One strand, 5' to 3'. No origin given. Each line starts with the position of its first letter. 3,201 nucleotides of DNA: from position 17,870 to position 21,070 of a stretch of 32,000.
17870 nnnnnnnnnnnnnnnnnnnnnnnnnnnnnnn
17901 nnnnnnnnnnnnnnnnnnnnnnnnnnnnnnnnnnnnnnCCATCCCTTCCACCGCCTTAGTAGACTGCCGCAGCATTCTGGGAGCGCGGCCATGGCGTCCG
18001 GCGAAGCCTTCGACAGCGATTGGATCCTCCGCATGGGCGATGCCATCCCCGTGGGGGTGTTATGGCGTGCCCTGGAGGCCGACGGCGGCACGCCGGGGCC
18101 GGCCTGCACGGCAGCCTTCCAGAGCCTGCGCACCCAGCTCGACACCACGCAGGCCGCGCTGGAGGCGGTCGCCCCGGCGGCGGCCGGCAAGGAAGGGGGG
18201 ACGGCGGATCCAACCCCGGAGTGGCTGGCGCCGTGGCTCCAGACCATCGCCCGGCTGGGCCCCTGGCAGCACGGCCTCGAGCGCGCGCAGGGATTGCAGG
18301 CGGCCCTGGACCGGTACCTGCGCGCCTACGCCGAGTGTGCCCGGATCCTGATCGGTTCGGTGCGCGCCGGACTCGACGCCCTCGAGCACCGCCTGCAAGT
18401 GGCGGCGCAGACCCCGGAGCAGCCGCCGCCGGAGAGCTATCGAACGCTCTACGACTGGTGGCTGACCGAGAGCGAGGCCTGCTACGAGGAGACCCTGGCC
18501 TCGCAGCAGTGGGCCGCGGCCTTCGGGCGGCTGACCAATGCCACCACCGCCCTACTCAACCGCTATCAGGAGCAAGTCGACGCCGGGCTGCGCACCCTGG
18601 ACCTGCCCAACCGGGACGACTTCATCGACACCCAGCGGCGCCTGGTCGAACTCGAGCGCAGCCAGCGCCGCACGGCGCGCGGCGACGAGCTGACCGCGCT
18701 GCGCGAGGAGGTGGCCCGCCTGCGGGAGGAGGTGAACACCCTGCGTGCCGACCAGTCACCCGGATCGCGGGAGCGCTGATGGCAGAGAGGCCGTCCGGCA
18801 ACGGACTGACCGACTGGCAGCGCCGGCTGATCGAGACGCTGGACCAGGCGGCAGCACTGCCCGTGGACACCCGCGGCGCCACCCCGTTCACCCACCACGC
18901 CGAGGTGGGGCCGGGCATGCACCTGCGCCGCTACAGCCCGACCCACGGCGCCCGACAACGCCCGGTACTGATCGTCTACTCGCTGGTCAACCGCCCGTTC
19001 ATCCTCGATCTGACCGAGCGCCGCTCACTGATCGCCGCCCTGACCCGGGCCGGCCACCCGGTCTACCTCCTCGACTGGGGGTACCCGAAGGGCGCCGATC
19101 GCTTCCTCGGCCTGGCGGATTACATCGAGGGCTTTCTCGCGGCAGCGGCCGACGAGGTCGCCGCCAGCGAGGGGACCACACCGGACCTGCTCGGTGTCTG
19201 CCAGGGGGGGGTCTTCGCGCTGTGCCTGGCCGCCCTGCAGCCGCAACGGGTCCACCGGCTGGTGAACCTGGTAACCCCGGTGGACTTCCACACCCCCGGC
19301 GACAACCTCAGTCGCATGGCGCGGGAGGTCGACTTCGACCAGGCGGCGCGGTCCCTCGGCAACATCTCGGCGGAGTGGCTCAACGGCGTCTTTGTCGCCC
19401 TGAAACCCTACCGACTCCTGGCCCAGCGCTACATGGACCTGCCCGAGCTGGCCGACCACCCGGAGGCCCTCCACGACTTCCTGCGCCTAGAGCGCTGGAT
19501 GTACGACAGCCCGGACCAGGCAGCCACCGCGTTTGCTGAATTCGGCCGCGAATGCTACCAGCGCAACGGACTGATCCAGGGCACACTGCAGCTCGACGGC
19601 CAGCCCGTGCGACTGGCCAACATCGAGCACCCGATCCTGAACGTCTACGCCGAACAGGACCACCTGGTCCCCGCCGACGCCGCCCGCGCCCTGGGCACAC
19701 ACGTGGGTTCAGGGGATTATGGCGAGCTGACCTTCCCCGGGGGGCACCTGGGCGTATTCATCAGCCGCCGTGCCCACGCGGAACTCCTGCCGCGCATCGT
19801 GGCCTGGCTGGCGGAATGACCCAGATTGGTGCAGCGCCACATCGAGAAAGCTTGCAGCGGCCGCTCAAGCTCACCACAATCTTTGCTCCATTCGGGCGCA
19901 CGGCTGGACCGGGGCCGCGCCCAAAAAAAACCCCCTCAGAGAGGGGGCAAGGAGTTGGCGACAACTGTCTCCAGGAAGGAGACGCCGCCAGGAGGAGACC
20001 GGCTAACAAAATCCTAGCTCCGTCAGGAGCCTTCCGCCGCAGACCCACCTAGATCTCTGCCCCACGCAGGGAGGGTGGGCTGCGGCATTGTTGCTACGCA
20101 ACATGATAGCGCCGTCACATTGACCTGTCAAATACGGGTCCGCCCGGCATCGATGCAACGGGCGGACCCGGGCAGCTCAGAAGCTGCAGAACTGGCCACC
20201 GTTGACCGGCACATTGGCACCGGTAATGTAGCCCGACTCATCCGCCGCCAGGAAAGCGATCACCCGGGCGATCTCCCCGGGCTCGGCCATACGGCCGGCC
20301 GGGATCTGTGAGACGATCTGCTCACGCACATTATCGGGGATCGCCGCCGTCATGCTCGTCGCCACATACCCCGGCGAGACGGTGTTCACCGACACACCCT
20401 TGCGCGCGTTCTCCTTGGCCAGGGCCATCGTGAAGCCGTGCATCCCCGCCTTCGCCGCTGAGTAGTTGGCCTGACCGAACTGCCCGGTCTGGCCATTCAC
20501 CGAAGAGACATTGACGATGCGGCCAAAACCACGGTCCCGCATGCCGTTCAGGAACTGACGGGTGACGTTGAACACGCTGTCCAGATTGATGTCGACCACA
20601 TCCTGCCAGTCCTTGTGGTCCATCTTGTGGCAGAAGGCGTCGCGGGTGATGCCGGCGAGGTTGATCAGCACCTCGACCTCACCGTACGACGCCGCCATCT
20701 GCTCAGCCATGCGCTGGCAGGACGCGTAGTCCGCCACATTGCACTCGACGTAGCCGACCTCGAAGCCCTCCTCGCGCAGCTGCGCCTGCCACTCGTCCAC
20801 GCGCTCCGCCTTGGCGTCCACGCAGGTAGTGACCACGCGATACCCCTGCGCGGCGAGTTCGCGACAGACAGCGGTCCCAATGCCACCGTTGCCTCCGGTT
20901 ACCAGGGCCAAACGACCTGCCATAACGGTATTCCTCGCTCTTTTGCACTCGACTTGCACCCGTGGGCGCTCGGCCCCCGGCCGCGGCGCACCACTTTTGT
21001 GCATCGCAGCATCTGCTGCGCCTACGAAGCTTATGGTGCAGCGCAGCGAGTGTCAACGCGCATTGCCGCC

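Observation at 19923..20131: Orphan promoter-to-terminator unit between phaC and phaB: candidate sRNA of about 175 nt with three anti-Shine-Dalgarno-like CU-rich motifs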

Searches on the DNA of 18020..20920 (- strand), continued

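Call 34: search_with_rna_model(model_id=R1, sources=[L171, L172, L059, L060, L062, L063, L064, L066, L068, L069], max_evalue=10, filters=off, show_alignments=0)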
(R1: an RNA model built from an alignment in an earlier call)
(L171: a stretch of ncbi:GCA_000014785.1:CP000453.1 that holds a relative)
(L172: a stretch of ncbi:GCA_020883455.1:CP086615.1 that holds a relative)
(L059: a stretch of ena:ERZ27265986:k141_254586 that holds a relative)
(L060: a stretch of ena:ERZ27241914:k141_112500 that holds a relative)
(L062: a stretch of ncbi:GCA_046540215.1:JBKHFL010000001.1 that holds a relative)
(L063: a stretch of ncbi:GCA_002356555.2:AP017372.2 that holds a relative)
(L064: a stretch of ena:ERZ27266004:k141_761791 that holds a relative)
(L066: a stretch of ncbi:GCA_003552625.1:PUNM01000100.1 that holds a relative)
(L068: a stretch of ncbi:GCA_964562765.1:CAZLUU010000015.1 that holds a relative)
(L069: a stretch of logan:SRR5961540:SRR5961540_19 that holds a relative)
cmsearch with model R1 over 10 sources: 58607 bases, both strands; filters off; matches with E-value up to 10: 24.
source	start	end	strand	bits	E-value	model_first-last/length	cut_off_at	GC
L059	3424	3514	+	107.3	4.3e-32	1-92/92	no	0.58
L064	3403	3495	+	95.6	2.3e-28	1-92/92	no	0.62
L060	3382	3473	+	94.5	5e-28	1-92/92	no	0.65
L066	3396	3491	+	92.8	1.8e-27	1-92/92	no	0.58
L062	3397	3488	+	92.6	2e-27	1-92/92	no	0.59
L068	3405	3496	+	87.7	7.4e-26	1-92/92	no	0.61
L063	3572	3667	+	84.8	6e-25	1-92/92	no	0.55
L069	3481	3576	+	82.2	4.2e-24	1-92/92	no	0.59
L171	3983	4070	+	58.4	1.4e-16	1-92/92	no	0.57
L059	397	499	+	12.4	0.056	1-92/92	no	0.7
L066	4657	4748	+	11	0.16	1-92/92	no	0.74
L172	4018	4109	+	9.3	0.58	1-92/92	no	0.59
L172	2820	2910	+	7.6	1.9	1-92/92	no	0.55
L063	514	599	+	7.5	2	1-92/92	no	0.65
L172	6183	6216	+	7.4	2.2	22-57/92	no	0.88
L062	3244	3314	-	7.3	2.4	1-92/92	no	0.59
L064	2642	2693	-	7.1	2.8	22-82/92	no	0.71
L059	3488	3504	-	7.1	2.9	66-82/92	no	0.76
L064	1816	1879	+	6.8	3.5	1-92/92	no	0.62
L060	4713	4741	-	6.4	4.6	25-54/92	no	0.79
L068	3470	3486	-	6.3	5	66-82/92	no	0.82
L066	270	344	-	6.1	5.6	1-92/92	no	0.67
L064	4714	4731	-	5.8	7.1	29-46/92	no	0.89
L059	1113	1137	-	5.4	9.5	28-51/92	no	0.76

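Call 52: search_with_rna_model(model_id=R1, sources=[window, L001, L059, L060, L062, L063, L064, L066, L068, L069, L171, L117, L085, L086, L166, L102, L128], max_evalue=1e-8, make_alignment=true)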
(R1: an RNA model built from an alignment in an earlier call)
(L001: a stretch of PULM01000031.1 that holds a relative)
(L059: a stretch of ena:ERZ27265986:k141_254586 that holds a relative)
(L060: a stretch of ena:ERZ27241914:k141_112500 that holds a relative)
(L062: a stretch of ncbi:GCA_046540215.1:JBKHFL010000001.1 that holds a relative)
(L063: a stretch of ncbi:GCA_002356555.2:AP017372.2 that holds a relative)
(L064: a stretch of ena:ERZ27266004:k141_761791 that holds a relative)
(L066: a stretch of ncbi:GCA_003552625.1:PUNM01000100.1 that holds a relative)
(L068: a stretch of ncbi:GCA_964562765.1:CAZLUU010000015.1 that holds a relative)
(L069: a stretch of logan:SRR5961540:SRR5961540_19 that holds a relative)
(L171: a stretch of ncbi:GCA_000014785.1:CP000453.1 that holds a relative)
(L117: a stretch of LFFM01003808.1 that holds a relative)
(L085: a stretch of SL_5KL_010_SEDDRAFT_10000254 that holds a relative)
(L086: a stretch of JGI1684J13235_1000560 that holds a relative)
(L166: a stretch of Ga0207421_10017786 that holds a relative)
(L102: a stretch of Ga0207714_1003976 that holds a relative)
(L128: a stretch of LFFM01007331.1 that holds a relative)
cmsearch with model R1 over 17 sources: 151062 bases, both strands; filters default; matches with E-value up to 1e-8: 17.
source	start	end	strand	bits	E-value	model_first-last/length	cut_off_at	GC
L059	3424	3514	+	107.4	1.1e-31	1-92/92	no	0.58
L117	1231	1321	+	107.4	1.1e-31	1-92/92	no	0.58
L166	3855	3945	+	107.4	1.1e-31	1-92/92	no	0.58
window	19921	20011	-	105.9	3.2e-31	1-92/92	no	0.57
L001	5911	6001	-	104.8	6.9e-31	1-92/92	no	0.57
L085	3279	3369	-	104.8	6.9e-31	1-92/92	no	0.57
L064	3403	3495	+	95.6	5.8e-28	1-92/92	no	0.62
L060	3382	3472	+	93.2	3.4e-27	1-92/92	no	0.65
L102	4603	4693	-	93.2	3.4e-27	1-92/92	no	0.65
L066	3396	3491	+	92.8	4.6e-27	1-92/92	no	0.58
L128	65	160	-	92.8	4.6e-27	1-92/92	no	0.58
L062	3397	3488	+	92.7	5.1e-27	1-92/92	no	0.59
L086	5597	5691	+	88.2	1.3e-25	1-92/92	no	0.63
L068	3405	3496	+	87.7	1.9e-25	1-92/92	no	0.61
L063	3572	3667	+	84.8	1.5e-24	1-92/92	no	0.55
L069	3481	3576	+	82.2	1.1e-23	1-92/92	no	0.59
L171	3983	4070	+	58.5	3.6e-16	1-92/92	no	0.57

Alignment A3: 17 matches aligned to the model, 107 columns, each read 5' to 3' on its own strand. Consensus structure (alignment columns), stored with it:
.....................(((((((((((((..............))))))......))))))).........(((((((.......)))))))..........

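Call 63: search_rna_families(sources=[L001, L059, L060, L062, L063, L064, L066, L068, L069, L171, L172], threshold=gathering)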
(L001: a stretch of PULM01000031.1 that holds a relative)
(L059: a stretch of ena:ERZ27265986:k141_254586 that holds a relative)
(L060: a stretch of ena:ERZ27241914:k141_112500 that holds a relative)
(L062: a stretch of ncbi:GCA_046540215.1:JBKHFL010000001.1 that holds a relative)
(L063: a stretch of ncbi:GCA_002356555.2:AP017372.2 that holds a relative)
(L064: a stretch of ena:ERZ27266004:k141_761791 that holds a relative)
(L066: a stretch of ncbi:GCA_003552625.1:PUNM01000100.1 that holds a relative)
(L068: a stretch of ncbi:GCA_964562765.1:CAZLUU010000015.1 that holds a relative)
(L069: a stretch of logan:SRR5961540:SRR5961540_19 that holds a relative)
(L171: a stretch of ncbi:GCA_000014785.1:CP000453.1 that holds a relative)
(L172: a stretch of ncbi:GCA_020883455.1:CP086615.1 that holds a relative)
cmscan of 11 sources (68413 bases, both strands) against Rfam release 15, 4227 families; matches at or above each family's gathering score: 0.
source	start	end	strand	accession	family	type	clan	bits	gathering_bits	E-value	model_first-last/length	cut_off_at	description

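Call 66: search_with_rna_model(model_id=R1, sources=[L173, L174, L172], max_evalue=10, filters=off)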
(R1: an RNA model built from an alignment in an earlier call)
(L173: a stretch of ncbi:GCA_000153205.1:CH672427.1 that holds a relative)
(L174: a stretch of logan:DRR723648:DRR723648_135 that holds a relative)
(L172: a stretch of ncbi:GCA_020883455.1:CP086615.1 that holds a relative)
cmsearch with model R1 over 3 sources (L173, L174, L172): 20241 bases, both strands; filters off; matches with E-value up to 10: 13.
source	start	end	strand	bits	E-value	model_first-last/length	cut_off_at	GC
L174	3998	4078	+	32.6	7.7e-09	1-92/92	no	0.59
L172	4018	4109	+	9.3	0.2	1-92/92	no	0.59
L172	2820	2910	+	7.6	0.65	1-92/92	no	0.55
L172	6183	6216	+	7.4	0.76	22-57/92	no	0.88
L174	2895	2918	-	6.5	1.5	28-51/92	no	0.79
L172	1199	1253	-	5.3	3.7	22-85/92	no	0.67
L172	2727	2783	-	4.7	5.8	22-57/92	no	0.72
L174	4887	4907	+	4.6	6.1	24-55/92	no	0.86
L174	443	537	-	4.5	6.3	1-92/92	no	0.71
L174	2281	2309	+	4.3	7.5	22-57/92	no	0.66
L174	6267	6310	+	4.3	7.7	22-57/92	no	0.77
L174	2281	2309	-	4.2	8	22-57/92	no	0.66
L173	4294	4371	-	4.1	9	1-92/92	no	0.63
